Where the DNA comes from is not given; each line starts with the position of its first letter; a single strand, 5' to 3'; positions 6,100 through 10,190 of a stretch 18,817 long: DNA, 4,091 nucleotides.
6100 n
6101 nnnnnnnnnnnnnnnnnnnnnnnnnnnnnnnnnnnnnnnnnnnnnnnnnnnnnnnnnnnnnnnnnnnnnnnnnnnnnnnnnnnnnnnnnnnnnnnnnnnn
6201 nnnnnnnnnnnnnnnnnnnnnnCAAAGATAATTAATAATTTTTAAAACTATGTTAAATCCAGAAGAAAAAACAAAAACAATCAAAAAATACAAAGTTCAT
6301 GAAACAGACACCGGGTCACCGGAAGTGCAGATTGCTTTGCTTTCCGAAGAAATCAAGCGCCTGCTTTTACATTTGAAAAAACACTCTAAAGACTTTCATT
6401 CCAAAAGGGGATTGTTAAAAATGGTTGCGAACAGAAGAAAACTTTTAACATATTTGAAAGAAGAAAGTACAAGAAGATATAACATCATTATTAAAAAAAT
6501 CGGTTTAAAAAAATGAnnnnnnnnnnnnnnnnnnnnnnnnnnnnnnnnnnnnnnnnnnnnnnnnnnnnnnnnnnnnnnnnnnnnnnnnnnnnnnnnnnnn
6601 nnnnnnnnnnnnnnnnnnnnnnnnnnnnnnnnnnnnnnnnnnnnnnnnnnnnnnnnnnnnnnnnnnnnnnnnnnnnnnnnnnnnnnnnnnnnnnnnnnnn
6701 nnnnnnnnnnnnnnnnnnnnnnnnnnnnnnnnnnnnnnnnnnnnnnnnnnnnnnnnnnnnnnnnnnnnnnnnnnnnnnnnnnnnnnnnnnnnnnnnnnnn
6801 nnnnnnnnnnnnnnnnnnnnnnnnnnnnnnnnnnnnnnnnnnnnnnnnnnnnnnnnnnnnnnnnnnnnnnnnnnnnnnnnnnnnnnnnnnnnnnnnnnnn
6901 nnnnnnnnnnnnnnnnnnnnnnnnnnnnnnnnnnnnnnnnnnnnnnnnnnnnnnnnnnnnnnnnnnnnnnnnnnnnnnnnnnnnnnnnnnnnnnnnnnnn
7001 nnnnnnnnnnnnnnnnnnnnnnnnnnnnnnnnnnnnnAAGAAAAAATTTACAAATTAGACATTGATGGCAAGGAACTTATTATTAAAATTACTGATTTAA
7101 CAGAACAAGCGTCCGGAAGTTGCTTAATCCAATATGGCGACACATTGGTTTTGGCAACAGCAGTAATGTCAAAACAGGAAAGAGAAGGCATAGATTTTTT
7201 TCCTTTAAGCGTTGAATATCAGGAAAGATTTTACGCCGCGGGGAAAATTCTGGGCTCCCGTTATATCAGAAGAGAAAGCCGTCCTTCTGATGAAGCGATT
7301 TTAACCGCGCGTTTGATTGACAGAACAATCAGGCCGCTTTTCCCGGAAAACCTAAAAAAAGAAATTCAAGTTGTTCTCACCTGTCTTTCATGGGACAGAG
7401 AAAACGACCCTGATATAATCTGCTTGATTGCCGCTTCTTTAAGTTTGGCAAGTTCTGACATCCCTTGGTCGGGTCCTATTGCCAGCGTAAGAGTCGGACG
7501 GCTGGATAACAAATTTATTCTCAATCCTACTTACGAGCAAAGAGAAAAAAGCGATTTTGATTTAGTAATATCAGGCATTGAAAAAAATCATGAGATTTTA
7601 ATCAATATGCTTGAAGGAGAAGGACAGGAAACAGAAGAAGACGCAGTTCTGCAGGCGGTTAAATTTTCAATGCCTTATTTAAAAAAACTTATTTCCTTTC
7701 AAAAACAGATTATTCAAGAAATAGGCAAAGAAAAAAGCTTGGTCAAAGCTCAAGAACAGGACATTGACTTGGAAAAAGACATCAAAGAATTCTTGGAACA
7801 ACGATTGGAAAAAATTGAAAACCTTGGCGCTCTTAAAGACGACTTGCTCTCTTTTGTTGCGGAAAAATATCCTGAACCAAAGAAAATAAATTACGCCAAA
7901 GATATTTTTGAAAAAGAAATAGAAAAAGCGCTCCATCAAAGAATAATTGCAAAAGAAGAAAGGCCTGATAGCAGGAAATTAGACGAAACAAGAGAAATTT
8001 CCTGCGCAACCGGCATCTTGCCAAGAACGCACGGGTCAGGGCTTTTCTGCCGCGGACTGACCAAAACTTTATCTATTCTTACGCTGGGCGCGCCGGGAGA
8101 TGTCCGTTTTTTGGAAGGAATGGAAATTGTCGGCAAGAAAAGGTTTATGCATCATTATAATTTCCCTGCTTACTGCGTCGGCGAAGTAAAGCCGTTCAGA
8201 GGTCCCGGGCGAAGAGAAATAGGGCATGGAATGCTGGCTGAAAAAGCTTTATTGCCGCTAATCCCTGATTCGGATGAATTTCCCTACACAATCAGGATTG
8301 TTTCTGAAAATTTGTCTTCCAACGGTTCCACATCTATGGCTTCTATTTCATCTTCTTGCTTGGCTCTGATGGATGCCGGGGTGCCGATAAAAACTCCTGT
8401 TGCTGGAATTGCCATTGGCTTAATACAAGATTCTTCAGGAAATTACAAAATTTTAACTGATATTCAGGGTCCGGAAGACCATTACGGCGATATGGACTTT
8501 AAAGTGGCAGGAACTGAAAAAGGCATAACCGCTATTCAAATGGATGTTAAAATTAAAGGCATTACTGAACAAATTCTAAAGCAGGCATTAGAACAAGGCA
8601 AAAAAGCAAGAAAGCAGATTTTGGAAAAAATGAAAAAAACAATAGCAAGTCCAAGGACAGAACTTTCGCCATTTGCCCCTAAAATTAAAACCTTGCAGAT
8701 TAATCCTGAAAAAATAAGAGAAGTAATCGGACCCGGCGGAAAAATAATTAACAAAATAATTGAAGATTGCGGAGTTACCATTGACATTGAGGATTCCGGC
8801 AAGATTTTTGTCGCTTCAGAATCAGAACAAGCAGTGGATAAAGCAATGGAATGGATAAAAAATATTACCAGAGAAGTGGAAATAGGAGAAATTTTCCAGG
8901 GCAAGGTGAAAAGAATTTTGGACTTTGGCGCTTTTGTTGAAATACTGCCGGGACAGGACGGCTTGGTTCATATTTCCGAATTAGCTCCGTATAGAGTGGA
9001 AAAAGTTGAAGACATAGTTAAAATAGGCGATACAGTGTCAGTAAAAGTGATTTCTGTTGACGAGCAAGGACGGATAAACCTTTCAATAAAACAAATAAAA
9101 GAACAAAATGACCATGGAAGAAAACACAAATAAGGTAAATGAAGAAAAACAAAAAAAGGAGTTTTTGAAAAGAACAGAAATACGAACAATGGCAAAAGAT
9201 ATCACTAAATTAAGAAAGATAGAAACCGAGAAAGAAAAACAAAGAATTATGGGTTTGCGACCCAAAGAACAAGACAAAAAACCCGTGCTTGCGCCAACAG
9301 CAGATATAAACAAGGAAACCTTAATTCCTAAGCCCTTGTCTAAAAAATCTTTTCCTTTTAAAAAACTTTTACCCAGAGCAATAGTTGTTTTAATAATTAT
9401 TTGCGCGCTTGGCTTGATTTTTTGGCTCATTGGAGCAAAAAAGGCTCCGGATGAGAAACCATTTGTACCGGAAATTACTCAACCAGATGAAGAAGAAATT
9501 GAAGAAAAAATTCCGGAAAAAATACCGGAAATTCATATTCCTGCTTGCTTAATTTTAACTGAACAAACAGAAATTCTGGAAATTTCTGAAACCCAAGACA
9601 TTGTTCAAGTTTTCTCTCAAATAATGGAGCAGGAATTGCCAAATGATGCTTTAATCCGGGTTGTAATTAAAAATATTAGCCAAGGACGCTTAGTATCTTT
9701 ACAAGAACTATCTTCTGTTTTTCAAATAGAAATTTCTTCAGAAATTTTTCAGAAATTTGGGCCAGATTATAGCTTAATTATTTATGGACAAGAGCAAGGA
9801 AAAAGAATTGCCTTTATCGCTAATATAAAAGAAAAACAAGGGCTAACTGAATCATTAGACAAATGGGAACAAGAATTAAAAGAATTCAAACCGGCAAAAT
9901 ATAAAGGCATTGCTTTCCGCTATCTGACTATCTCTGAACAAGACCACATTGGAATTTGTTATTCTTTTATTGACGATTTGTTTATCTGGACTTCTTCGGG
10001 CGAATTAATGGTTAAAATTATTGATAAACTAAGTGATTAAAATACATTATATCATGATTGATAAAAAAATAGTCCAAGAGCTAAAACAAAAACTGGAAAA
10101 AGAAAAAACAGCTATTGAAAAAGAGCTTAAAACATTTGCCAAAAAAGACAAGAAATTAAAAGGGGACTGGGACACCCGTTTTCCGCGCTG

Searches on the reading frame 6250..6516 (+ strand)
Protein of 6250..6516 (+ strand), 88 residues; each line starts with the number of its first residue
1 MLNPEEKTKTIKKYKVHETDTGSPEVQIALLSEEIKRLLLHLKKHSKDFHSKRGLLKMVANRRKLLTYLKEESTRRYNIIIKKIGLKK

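Call 10: search_protein_families(library=pfam, proteins=[window:6250-6516:+], max_evalue=1)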
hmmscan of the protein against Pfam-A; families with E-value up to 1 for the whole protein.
window:6250-6516:+ (88 aa): 5 families
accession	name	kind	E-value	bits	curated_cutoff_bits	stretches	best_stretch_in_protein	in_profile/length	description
PF00312.27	Ribosomal_S15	-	2.4e-30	105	31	1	7-87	1-81/81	Ribosomal protein S15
PF22887.1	DUF7022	-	0.038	14.7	27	1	36-87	27-78/166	Family of unknown function (DUF7022)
PF25526.1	LIP-1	-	0.042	13.6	34.1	1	30-71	207-248/250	Liprin-alpha-like coiled coil domain 2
PF11069.13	CFAP298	-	0.1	13.5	27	1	6-48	24-64/97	Cilia- and flagella-associated protein 298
PF19286.4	ZSWIM1-3_C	-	0.11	12.7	27.6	1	27-42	7-22/45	Zinc finger SWIM domain-containing protein 1/3, C-terminal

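Call 11: search_protein_families(library=ncbifam, proteins=[window:6250-6516:+], max_evalue=1)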
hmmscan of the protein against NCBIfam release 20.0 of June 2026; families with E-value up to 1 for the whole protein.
window:6250-6516:+ (88 aa): 2 families
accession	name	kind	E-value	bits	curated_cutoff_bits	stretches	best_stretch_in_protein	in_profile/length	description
TIGR00952.1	S15_bact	equivalog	9e-33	112.5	63.65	1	5-88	3-86/86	30S ribosomal protein S15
NF006331.0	PRK08561.1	equivalog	3.1e-05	23.7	154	1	17-72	78-132/152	30S ribosomal protein S15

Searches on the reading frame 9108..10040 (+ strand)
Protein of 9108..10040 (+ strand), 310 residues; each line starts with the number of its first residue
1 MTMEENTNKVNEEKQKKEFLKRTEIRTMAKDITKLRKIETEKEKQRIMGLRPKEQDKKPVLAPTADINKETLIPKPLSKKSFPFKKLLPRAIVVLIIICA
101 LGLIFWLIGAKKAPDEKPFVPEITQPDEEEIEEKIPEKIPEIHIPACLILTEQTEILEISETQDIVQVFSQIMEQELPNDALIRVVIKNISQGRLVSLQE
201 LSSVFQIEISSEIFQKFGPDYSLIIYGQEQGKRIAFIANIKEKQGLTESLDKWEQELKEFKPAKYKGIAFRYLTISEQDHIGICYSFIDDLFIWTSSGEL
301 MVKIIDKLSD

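Call 10: search_protein_families(library=pfam, proteins=[window:9108-10040:+], max_evalue=1)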
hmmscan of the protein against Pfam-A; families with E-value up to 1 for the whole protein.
window:9108-10040:+ (310 aa): 1 family
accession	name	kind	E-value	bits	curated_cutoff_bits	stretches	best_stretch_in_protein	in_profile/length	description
PF02915.23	Rubrerythrin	-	0.19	12.5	22.8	0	5-47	58-100/137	Rubrerythrin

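Call 11: search_protein_families(library=ncbifam, proteins=[window:9108-10040:+], max_evalue=1)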
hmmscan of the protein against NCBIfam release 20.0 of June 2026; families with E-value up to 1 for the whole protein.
window:9108-10040:+ (310 aa): 0 families
